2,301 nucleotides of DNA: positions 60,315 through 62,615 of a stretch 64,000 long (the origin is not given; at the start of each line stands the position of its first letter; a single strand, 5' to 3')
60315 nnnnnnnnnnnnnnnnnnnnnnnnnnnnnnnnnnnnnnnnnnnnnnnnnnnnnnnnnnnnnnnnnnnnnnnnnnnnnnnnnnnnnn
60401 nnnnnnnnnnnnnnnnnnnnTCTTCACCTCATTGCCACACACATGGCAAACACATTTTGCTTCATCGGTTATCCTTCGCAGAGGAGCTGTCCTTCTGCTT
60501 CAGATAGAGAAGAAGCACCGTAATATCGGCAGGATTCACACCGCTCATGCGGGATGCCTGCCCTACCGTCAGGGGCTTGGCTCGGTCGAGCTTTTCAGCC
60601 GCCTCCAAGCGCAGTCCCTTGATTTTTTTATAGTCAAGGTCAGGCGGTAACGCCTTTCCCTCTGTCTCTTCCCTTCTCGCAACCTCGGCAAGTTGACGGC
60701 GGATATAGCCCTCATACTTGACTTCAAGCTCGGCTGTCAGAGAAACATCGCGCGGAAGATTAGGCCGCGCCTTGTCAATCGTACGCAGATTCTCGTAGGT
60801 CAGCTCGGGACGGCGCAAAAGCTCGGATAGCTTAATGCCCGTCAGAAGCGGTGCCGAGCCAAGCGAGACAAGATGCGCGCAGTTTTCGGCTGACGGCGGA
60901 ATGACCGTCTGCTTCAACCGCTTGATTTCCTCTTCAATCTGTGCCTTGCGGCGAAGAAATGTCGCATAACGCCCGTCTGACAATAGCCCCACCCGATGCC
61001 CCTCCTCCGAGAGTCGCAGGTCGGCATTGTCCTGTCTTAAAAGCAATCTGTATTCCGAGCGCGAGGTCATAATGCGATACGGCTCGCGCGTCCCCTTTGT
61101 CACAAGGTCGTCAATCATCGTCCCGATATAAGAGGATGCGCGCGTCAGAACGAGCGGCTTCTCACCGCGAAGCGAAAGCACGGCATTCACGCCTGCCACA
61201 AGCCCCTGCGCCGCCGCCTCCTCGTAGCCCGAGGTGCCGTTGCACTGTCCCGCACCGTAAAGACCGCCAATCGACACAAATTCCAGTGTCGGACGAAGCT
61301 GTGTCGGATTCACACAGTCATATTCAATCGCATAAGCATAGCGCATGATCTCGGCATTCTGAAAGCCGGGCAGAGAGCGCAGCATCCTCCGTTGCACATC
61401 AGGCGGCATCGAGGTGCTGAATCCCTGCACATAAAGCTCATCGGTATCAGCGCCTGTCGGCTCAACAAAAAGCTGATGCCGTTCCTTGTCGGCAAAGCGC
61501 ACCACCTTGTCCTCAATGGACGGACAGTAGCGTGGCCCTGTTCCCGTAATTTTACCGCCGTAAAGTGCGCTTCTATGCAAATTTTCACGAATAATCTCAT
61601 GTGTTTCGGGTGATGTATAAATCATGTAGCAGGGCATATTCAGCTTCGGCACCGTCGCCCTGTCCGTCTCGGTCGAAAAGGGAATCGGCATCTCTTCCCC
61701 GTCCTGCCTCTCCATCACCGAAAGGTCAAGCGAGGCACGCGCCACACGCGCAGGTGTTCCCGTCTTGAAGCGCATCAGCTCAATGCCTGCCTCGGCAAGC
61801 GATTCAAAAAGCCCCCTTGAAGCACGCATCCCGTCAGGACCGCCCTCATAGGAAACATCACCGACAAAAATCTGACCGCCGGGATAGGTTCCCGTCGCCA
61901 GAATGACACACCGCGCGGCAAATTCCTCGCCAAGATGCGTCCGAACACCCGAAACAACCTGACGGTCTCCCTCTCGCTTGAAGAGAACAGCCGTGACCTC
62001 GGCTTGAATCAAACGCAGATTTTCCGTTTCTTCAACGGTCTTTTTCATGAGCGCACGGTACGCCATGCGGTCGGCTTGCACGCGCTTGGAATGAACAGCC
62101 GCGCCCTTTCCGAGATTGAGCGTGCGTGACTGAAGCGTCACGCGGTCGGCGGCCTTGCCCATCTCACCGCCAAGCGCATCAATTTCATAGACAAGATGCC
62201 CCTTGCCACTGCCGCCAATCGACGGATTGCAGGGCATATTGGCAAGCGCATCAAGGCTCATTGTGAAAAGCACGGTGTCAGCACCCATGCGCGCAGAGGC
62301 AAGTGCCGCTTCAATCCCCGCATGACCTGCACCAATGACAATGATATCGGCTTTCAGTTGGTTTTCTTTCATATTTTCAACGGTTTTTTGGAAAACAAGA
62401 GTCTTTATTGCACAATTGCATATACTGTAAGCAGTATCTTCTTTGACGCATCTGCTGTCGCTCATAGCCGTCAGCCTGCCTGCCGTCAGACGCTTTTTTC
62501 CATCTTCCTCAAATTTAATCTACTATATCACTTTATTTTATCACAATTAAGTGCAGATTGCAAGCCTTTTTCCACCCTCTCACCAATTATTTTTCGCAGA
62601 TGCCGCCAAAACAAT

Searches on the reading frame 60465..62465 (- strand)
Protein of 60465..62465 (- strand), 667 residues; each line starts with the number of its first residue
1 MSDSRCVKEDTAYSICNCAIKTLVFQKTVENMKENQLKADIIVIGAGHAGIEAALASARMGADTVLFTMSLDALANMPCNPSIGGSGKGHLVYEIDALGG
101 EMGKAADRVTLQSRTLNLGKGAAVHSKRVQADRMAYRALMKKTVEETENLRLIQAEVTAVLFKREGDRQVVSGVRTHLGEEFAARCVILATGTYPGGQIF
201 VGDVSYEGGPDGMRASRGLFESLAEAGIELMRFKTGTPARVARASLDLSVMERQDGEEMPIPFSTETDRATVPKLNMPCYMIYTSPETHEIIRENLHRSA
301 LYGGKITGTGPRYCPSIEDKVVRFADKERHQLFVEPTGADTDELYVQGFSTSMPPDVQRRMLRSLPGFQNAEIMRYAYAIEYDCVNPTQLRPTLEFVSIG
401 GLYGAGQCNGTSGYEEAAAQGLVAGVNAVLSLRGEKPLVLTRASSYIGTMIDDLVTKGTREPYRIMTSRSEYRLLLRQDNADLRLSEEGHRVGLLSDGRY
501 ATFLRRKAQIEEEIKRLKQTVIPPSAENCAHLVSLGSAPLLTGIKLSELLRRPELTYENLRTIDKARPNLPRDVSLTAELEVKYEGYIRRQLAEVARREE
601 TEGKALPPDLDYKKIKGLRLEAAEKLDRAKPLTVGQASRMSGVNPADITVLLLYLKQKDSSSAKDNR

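Call 57: search_protein_families(library=pfam, proteins=[window:60465-62465:-], max_evalue=0.00001)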
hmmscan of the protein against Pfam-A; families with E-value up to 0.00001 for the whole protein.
window:60465-62465:- (667 aa): 5 families
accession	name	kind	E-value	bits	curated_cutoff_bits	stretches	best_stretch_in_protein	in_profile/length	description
PF01134.28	GIDA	-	2.3e-153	511.3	22.1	1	40-435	1-390/391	Glucose inhibited division protein A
PF21680.2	GIDA_C_1st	-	9.7e-26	90.8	24.7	1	498-591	2-95/96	tRNA modifying enzyme MnmG/GidA C-terminal helical domain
PF13932.14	SAM_GIDA_C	-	3.9e-22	78.3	27.1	1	599-652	4-57/57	tRNA modifying enzyme MnmG/GidA C-terminal helical bundle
PF12831.13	FAD_oxidored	-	5.1e-09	36.3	27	1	40-375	1-282/416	FAD dependent oxidoreductase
PF07992.20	Pyr_redox_2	-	1.1e-06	28.7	26.1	1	40-194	2-110/291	Pyridine nucleotide-disulphide oxidoreductase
